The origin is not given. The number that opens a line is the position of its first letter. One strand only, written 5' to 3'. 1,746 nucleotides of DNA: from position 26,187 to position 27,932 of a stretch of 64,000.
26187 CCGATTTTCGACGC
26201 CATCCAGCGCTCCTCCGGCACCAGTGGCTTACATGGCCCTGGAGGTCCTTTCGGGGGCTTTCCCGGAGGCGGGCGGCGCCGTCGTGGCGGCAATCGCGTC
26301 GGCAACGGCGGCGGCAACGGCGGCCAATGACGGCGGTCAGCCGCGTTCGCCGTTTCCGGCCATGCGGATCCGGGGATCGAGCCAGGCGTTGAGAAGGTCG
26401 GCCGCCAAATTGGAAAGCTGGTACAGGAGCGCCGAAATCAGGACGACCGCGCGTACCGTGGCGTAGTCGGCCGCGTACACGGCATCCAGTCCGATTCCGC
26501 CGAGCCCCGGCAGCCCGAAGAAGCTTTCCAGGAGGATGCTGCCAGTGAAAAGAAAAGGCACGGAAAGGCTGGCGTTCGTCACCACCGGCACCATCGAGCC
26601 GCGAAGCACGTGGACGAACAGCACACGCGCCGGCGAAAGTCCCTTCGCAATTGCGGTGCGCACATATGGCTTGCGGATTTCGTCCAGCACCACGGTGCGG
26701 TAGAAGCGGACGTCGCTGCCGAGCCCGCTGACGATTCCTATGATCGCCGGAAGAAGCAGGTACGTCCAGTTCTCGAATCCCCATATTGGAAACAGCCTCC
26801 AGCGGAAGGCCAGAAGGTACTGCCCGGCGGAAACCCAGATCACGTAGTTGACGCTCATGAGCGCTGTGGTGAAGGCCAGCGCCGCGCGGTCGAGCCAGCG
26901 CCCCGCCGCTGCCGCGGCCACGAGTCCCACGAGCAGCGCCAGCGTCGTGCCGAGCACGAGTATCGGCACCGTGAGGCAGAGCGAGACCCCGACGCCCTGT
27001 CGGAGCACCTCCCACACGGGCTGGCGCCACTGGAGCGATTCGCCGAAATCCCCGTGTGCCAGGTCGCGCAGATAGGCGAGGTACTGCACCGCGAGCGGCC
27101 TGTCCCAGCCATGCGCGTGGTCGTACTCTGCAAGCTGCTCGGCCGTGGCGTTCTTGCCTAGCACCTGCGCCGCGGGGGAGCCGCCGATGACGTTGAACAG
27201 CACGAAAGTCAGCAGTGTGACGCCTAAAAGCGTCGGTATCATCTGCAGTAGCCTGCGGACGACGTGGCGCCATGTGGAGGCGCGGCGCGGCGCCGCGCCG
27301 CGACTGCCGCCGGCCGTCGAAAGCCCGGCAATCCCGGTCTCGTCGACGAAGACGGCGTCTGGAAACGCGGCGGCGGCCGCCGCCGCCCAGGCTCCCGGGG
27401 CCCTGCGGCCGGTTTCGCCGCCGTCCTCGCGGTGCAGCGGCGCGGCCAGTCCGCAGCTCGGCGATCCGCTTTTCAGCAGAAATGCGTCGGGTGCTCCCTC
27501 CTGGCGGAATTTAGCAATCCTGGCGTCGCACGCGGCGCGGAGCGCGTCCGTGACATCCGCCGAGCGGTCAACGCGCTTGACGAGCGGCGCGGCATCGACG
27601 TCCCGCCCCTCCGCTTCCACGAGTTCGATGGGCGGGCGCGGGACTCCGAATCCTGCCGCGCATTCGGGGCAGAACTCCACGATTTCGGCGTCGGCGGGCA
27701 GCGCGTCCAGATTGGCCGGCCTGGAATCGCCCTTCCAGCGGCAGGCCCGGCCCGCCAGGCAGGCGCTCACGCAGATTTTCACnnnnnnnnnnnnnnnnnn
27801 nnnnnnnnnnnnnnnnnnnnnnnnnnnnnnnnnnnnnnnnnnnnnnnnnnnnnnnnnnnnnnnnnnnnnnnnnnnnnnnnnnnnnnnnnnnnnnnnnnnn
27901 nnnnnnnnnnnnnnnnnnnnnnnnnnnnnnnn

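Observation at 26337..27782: DUF523 domain fused in frame to an orphan DppB-like ABC permease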

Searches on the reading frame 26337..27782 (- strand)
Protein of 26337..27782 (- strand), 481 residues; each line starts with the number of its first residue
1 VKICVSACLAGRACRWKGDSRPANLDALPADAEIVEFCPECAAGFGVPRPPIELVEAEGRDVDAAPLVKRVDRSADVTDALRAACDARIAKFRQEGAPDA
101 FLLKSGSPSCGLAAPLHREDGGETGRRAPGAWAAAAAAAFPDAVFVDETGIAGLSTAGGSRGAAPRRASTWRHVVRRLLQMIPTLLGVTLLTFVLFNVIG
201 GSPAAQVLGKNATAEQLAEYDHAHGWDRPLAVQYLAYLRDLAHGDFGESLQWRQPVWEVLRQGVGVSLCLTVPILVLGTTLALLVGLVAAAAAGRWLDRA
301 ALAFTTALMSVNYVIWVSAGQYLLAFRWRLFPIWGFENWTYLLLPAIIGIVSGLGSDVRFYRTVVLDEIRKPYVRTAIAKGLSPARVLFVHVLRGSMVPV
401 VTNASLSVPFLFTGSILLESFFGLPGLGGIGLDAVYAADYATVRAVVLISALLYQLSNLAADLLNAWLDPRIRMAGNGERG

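Call 3: search_protein_families(library=pfam, proteins=[window:26337-27782:-], max_evalue=0.01)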
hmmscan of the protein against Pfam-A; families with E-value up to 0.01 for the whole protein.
window:26337-27782:- (481 aa): 3 families
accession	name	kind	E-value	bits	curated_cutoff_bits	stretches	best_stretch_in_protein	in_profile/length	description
PF00528.27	BPD_transp_1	-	1.8e-28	100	26.4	1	283-473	2-183/184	Binding-protein-dependent transport system inner membrane component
PF04463.17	2-thiour_desulf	-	3.1e-24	86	34.7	1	3-144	1-137/141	2-thiouracil desulfurase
PF19300.4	BPD_transp_1_N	-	2.5e-11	44.2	23.8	1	172-244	3-75/114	Binding-prot-dependent transport system membrane comp, N-term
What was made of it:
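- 27351..27782 (-): TudS (DUF523, PF04463) [4Fe-4S] desulfidase domain, aa 1-144. The Cys ligands are C8 (27759-27761), C38 (27669-27671) and C110 (27453-27455). The catalytic residues are E40, S107 and S109. Pfam call 3.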

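Call 4: search_protein_families(library=ncbifam, proteins=[window:26337-27782:-], max_evalue=0.01)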
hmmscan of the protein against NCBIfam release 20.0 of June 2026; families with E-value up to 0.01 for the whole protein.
window:26337-27782:- (481 aa): 19 families
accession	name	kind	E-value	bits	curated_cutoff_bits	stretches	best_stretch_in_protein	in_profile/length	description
NF045470.1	Opp2B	equivalog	4.9e-62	209.8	350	1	177-473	1-300/300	nickel ABC transporter permease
NF045471.1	Opp3B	equivalog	1.4e-59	202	480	1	172-477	3-307/308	oligopeptide ABC transporter permease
NF045469.1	Opp1B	equivalog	6.2e-55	186.9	380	1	172-473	3-307/307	nickel/cobalt ABC transporter permease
NF045472.1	Opp4B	equivalog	1.3e-54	185.7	450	1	171-473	2-319/319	oligopeptide ABC transporter permease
TIGR02789.1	nickel_nikB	equivalog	2.2e-51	175.1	447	1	172-474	3-308/314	nickel ABC transporter permease subunit NikB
NF011661.0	PRK15081.1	equivalog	8e-50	170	463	1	173-474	4-305/306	glutathione ABC transporter permease GsiC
NF008161.0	PRK10914.1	equivalog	4.5e-47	160.9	590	2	340-474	203-337/339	dipeptide ABC transporter permease DppB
NF007677.0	PRK10352.1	equivalog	2.2e-45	155.1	433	1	172-477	3-311/314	nickel ABC transporter permease subunit NikB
NF007008.0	PRK09471.1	equivalog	2e-41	142.4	388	1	172-473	3-305/306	oligopeptide ABC transporter permease OppB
NF011712.0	PRK15133.1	subfamily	5.1e-31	107.9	445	1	213-475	82-362/364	microcin C ABC transporter permease YejB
NF043081.1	MMSYN1_0165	equivalog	2.3e-29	102.6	350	1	252-474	163-386/388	oligopeptide ABC transporter permease OppB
NF011690.0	PRK15110.1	equivalog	1.4e-16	60.9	432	1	341-470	182-311/321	putrescine export ABC transporter permease SapB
NF045476.1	Opp4C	equivalog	4.4e-06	26.2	350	1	263-426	75-220/278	oligopeptide ABC transporter permease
NF011935.0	PRK15406.1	equivalog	0.00027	20.8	433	1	338-429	161-247/302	oligopeptide ABC transporter permease OppC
NF007376.0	PRK09881.1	equivalog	0.0007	18.7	434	1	356-448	170-258/298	D,D-dipeptide ABC transporter permease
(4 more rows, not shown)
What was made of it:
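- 26337..27269 (-): DppB/OppB-type ABC importer transmembrane subunit, aa 172-481 plus stop (six-TM DppB-type fold by comparison with solved DppB structures). NCBIfam Opp2B/Opp3B/NikB/DppB hits are all below the equivalog cutoffs (call 4).
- On Type I ABC importer transmembrane subunit, DppB/OppB subfamily: The best NCBIfam score is 210 bits (Opp2B) against a cutoff of 350, and every other model is also below its cutoff (call 4).
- Closest known: DppB / OppB / NikB permeases of DppBCDF- and OppBCDF-type ABC importers. Different: The scores fall well below every NCBIfam equivalog cutoff, so the substrate is unknown (call 4).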

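Call 5: find_homologous_proteins(query=window:26337-27782:-, max_evalue=0.00001)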
Query window:26337-27782:- (481 aa): 1816 proteins with E <= 0.00001 among 8000 candidates; the best 120 are listed.
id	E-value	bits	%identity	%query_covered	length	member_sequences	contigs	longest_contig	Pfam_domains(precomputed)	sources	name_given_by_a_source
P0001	0.0e+0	1070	100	100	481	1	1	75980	PF04463.18,PF19300.5,PF00528.28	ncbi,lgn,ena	-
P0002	4.0e-262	888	84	99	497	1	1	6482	PF04463.18,PF19300.5,PF00528.28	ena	-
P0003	8.0e-222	755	74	98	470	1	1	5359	PF04463.18,PF19300.5,PF00528.28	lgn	-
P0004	1.6e-207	708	74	93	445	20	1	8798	PF04463.18,PF19300.5,PF00528.28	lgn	-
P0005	7.0e-159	548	76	70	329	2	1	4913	PF19300.5,PF00528.28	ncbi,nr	ncbi:MAG: ABC transporter permease, partial [Kiritimatiellae bacterium]|nr:ABC transporter permease 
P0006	4.0e-153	529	75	66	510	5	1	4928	PF19300.5,PF00528.28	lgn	-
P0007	1.7e-152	527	78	63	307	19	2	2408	PF19300.5,PF00528.28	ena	-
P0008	3.3e-147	509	76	63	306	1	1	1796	PF19300.5,PF00528.28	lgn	-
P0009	3.2e-146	506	74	63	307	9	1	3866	PF19300.5,PF00528.28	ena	-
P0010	4.3e-146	505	75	64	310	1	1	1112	PF19300.5,PF00528.28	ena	-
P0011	2.7e-145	503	72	67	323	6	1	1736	PF19300.5,PF00528.28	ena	-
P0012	2.9e-145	503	73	67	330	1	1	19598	PF19300.5,PF00528.28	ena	-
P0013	3.5e-145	502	74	64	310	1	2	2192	PF19300.5,PF00528.28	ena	-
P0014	4.6e-145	502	75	63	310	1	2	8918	PF19300.5,PF00528.28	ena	-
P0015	4.7e-145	502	74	64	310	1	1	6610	PF19300.5,PF00528.28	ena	-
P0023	1.4e-143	497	74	63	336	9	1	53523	PF19300.5,PF00528.28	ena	-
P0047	3.8e-134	466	70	63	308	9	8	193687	PF19300.5,PF00528.28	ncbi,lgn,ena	-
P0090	5.6e-119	416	69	51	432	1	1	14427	PF00528.28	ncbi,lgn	-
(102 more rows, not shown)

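Call 7: find_encoding_contigs(protein=P0001, flank=10000, max_places=3)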
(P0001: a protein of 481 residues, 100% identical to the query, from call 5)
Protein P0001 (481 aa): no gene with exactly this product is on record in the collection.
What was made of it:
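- Tried and rejected: Exact look-up of the fusion protein's own contig failed: it is not on record (call 7).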

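Call 8: find_encoding_contigs(protein=P0002, flank=10000, max_places=3)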
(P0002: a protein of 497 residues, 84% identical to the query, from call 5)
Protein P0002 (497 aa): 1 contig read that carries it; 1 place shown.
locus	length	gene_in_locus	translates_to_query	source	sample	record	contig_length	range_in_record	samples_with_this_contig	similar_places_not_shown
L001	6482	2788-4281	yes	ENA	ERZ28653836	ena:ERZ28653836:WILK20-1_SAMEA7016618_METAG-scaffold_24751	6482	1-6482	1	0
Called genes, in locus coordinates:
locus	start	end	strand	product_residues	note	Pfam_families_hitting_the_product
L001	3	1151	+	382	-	?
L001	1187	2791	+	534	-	PF01171:ATP_bind_3, PF01467:CTP_transf_like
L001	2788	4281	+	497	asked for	PF04463:2-thiour_desulf, PF19300:BPD_transp_1_N, PF00528:BPD_transp_1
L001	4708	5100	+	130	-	-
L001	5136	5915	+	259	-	-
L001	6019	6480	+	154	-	?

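Call 9: find_encoding_contigs(protein=P0004, flank=10000, max_places=3)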
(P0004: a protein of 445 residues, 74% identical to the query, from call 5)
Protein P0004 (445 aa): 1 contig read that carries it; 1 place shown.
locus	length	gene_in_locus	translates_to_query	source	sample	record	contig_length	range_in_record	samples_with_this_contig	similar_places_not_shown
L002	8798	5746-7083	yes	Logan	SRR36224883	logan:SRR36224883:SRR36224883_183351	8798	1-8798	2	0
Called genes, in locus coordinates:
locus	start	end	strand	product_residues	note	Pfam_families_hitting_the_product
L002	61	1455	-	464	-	PF02055:Glyco_hydro_30, PF02057:Glyco_hydro_59 (weak)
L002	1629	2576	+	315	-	PF01476:LysM, PF23473:LysM3_LYK4_5 (faint), PF01476:LysM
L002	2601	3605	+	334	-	PF20511:PMI_typeI_cat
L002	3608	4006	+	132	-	-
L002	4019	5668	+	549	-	PF01171:ATP_bind_3, PF01467:CTP_transf_like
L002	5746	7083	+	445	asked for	PF04463:2-thiour_desulf, PF19300:BPD_transp_1_N, PF00528:BPD_transp_1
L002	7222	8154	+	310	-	PF03308:MeaB (weak), PF00142:Fer4_NifH (faint), PF02374:ArsA_ATPase (faint), PF09140:MipZ, PF10609:ParA, PF13614:AAA_31, PF01656:CbiA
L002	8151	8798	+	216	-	?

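Call 10: find_encoding_contigs(protein=P0047, flank=10000, max_places=3)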
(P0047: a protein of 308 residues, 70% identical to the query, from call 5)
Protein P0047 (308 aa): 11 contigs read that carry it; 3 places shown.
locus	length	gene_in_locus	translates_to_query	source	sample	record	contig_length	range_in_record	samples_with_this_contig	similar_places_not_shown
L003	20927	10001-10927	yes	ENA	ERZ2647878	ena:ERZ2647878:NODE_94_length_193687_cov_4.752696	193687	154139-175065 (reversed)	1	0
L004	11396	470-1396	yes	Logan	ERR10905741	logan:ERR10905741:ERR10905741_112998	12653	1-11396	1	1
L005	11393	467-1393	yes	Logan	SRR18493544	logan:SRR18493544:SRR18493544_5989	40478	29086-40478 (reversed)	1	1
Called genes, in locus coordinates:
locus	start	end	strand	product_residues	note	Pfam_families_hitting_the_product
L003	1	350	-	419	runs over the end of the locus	-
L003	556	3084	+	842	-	PF13491:FtsK_4TM, PF17854:FtsK_alpha, PF01580:FtsK_SpoIIIE, PF09397:FtsK_gamma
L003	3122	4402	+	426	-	PF13413:HTH_25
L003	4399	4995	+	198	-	PF05683:Fumerase_C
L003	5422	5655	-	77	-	-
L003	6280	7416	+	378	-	PF13439:Glyco_transf_4, PF20706:GT4-conflict (weak), PF00534:Glycos_transf_1, PF13692:Glyco_trans_1_4, PF13524:Glyco_trans_1_2 (faint)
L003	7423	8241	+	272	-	PF16976:RcpC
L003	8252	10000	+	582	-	PF16697:Yop-YscD_cpl, PF00498:FHA, PF00437:T2SSE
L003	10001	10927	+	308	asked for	PF19300:BPD_transp_1_N, PF00528:BPD_transp_1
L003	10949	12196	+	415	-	-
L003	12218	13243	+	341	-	PF00005:ABC_tran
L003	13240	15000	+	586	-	PF01547:SBP_bac_1 (faint), PF13343:SBP_bac_6 (faint), PF13531:SBP_bac_11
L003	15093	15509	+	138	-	PF01894:YjbQ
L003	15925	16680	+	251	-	PF00037:Fer4 (weak), PF01058:Oxidored_q6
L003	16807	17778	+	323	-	PF00361:Proton_antipo_M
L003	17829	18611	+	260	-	-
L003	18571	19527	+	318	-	PF00146:NADHdh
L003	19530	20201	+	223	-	-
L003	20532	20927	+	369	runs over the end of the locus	PF00361:Proton_antipo_M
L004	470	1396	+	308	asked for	PF19300:BPD_transp_1_N, PF00528:BPD_transp_1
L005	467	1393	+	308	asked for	PF19300:BPD_transp_1_N, PF00528:BPD_transp_1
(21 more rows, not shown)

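Call 11: find_encoding_contigs(protein=P0023, flank=10000, max_places=2)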
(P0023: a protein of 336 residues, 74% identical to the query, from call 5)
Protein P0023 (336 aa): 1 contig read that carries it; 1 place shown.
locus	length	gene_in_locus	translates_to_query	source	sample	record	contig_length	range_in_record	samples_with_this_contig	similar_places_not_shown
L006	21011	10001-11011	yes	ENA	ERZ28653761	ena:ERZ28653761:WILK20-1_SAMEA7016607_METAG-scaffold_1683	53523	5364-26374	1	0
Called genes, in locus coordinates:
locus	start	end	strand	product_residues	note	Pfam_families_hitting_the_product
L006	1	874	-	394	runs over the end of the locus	PF00145:DNA_methylase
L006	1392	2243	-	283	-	-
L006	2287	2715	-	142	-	PF07963:N_methyl (weak), PF08334:T2SSG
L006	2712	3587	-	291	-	-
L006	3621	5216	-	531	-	PF28494:GlyRS_ins_1 (weak), PF00587:tRNA-synt_2b (weak), PF03129:HGTP_anticodon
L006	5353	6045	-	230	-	PF02581:TMP-TENI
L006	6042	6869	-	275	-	PF02110:HK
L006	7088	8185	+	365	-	PF01264:Chorismate_synt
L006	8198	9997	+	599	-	PF13343:SBP_bac_6 (faint), PF13531:SBP_bac_11 (weak)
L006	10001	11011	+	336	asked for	PF19300:BPD_transp_1_N, PF00528:BPD_transp_1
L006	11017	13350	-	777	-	PF09976:TPR_21 (faint), PF12895:ANAPC3 (faint), PF13432:TPR_16 (faint), PF13525:YfiO (faint), PF14559:TPR_19 (faint), PF28559:TPR_SusR (faint), PF07719:TPR_2 (faint), PF13424:TPR_12 (weak), +5 more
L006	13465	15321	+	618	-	PF14849:YidC_periplas (weak), PF02096:60KD_IMP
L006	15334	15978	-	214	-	PF13740:ACT_6 (weak), PF01842:ACT (weak), PF13740:ACT_6 (weak)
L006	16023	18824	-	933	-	PF00092:VWA, PF13519:VWA_2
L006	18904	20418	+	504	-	PF22848:ASD1_dom, PF06964:Alpha-L-AF_C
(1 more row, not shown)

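Call 12: find_encoding_contigs(protein=P0090, flank=10000, max_places=2)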
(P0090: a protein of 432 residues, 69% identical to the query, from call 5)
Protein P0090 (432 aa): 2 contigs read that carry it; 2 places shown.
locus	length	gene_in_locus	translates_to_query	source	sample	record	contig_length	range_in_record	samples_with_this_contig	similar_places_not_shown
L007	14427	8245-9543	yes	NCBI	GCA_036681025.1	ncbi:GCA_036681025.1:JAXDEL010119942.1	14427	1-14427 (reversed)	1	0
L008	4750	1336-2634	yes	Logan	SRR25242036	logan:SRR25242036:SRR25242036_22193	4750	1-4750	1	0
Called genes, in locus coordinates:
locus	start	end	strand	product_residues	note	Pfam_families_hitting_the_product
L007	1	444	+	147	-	?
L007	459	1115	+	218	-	PF01081:Aldolase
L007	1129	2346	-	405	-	PF00926:DHBP_synthase, PF00925:GTP_cyclohydro2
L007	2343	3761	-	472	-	PF00919:UPF0004, PF04055:Radical_SAM, PF01938:TRAM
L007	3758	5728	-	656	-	PF05170:AsmA (weak)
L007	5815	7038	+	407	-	PF03235:GmrSD_N, PF04326:SLFN_AlbA_2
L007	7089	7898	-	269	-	PF05050:Methyltransf_21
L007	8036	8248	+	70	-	-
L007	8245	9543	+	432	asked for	PF00528:BPD_transp_1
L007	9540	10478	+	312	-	PF00528:BPD_transp_1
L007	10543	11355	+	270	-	-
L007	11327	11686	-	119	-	PF00190:Cupin_1 (weak), PF02311:AraC_binding (weak), PF07883:Cupin_2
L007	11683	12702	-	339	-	PF01515:PTA_PTB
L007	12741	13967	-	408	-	PF00871:Acetate_kinase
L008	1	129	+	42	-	?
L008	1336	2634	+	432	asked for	PF00528:BPD_transp_1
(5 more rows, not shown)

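Call 18: list_cluster_members(proteins=[P0001, P0002, P0003, P0004, P0005])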
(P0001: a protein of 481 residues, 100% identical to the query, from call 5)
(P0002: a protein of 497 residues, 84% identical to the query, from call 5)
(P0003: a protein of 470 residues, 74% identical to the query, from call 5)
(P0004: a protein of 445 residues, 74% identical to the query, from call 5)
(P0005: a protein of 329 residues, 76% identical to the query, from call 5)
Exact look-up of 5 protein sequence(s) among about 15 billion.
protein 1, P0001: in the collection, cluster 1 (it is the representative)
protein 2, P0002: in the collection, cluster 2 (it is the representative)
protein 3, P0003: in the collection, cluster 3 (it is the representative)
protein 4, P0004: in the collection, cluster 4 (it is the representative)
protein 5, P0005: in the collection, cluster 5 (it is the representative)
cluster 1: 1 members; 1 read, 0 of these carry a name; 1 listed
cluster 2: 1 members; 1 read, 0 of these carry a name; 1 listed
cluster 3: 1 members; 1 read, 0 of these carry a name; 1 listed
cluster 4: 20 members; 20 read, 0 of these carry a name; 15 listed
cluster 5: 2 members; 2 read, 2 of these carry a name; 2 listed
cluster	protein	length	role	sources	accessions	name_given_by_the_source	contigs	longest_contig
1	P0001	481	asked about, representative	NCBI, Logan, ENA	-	-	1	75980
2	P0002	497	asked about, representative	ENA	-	-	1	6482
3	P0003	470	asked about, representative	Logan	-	-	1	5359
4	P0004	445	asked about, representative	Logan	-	-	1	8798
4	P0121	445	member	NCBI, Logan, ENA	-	-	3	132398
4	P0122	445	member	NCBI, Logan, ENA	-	-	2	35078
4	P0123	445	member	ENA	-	-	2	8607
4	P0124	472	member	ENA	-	-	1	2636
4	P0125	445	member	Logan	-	-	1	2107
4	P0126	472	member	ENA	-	-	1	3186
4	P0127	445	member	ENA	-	-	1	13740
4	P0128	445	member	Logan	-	-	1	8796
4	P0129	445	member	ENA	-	-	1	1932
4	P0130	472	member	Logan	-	-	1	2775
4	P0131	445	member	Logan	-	-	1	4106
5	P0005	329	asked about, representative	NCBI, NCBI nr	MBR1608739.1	MAG: ABC transporter permease, partial [Kiritimatiellae bacterium] | ABC transporter permease [Kiritimatiellia bacterium]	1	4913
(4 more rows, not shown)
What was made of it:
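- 26337..27782 (-): Complete CDS of the TudS-linker-DppB-like permease fusion (481 aa, GTG start, TGA stop). An identical 481-aa product is recorded from NCBI, Logan and ENA sources (calls 5, 18).
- The identical 481-aa protein is on record from three sources (calls 5, 18).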
